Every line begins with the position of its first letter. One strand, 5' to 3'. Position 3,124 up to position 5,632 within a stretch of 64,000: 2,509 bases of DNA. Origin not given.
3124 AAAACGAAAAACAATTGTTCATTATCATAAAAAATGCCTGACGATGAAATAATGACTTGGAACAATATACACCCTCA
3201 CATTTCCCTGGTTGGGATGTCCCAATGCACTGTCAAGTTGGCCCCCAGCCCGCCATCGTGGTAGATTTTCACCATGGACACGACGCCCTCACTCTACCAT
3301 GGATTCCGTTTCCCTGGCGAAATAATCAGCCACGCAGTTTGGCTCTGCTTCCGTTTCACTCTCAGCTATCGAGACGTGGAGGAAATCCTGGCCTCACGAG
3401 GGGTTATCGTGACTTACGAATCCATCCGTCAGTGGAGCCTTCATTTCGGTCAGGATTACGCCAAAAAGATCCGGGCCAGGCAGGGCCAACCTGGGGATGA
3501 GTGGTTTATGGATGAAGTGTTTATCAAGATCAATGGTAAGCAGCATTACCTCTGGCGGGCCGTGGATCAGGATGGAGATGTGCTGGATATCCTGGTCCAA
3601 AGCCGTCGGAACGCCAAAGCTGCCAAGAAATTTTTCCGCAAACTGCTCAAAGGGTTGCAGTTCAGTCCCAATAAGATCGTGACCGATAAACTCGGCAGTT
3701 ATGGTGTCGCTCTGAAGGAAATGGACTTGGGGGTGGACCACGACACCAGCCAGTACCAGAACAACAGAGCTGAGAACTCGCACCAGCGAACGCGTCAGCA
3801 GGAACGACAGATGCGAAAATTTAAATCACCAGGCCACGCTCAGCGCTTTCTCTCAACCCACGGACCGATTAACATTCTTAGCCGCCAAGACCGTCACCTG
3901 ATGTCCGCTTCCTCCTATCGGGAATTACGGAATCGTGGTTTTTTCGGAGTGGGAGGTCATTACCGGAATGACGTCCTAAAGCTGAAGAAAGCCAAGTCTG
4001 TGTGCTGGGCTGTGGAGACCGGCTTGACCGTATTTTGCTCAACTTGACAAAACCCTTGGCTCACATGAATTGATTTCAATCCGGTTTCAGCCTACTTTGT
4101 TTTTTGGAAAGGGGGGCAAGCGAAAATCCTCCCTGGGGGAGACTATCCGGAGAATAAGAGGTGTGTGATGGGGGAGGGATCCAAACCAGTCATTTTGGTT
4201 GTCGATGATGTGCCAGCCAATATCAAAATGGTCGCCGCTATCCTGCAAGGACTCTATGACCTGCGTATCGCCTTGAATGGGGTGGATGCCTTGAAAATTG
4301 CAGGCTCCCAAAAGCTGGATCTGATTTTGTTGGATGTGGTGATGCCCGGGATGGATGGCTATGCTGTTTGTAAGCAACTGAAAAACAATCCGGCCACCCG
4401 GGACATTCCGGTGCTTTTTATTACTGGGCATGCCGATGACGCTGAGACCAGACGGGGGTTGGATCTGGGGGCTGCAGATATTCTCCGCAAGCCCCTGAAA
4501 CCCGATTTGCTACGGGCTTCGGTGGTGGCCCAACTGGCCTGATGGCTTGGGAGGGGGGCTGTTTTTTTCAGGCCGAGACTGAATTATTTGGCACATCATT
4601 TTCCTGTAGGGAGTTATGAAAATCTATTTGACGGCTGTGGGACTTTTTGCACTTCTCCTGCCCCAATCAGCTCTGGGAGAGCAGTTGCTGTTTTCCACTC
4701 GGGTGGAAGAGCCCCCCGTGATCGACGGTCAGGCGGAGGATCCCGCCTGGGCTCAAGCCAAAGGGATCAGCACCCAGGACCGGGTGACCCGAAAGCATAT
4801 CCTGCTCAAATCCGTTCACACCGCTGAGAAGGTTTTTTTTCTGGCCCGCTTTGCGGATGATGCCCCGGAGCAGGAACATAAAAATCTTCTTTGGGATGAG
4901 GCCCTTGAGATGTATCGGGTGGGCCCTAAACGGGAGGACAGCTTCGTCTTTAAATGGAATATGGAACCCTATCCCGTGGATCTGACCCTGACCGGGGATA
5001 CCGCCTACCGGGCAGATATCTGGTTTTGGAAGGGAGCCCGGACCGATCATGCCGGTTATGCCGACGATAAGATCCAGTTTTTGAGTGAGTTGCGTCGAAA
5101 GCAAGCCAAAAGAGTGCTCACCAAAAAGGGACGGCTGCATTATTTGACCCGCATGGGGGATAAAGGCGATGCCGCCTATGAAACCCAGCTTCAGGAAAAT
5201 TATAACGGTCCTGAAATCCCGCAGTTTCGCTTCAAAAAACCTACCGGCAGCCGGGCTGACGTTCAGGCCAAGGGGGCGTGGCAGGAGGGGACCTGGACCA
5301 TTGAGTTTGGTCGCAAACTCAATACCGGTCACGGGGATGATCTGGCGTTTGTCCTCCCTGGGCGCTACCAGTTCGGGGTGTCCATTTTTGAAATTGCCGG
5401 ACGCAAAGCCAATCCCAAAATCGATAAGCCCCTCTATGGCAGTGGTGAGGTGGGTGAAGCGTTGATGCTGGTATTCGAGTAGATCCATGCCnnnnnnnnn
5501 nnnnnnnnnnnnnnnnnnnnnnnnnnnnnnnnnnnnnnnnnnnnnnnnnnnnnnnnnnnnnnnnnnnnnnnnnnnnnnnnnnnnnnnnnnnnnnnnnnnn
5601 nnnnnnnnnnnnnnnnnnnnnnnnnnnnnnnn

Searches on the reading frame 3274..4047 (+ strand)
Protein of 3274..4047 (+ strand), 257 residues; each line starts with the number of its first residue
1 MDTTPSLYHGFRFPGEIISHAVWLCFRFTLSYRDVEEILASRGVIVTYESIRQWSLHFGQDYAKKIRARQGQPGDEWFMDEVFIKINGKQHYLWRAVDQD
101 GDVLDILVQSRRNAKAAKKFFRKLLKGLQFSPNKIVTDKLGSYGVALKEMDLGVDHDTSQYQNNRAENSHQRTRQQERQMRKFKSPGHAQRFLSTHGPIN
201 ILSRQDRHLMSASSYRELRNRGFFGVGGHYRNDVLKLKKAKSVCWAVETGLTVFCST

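Call 59: search_protein_families(library=pfam, proteins=[window:3274-4047:+], max_evalue=0.001)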
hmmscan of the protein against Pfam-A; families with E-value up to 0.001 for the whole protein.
window:3274-4047:+ (257 aa): 2 families
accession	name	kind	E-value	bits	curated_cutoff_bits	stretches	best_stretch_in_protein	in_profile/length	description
PF13610.12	DDE_Tnp_IS240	-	3.8e-39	134.4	27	1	76-204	3-137/139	DDE domain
PF00665.32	rve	-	0.0001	22.9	32.6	1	72-161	3-99/102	Integrase core domain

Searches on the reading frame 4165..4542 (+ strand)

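Call 59: search_protein_families(library=pfam, proteins=[window:4165-4542:+], max_evalue=0.001)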
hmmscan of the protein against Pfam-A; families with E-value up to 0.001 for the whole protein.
window:4165-4542:+ (125 aa): 1 family
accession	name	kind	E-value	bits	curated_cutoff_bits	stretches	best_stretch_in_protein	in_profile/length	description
PF00072.30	Response_reg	-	4e-26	91.8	30.2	1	10-120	1-110/111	Response regulator receiver domain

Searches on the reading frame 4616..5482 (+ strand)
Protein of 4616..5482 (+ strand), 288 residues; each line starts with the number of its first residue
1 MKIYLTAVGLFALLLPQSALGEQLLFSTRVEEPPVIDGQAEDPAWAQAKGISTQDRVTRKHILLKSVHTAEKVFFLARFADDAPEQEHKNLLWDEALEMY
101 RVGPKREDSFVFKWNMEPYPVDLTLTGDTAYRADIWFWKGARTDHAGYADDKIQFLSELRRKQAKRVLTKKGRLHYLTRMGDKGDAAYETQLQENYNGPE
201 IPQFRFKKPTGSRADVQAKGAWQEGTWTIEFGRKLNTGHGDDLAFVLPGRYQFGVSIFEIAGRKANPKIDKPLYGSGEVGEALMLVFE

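Call 59: search_protein_families(library=pfam, proteins=[window:4616-5482:+], max_evalue=0.001)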
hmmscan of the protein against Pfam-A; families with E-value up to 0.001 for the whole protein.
window:4616-5482:+ (288 aa): 1 family
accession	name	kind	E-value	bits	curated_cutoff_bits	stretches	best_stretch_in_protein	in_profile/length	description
PF09459.16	EB_dh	-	1.5e-18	68.1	33.3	1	59-259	29-225/236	Ethylbenzene dehydrogenase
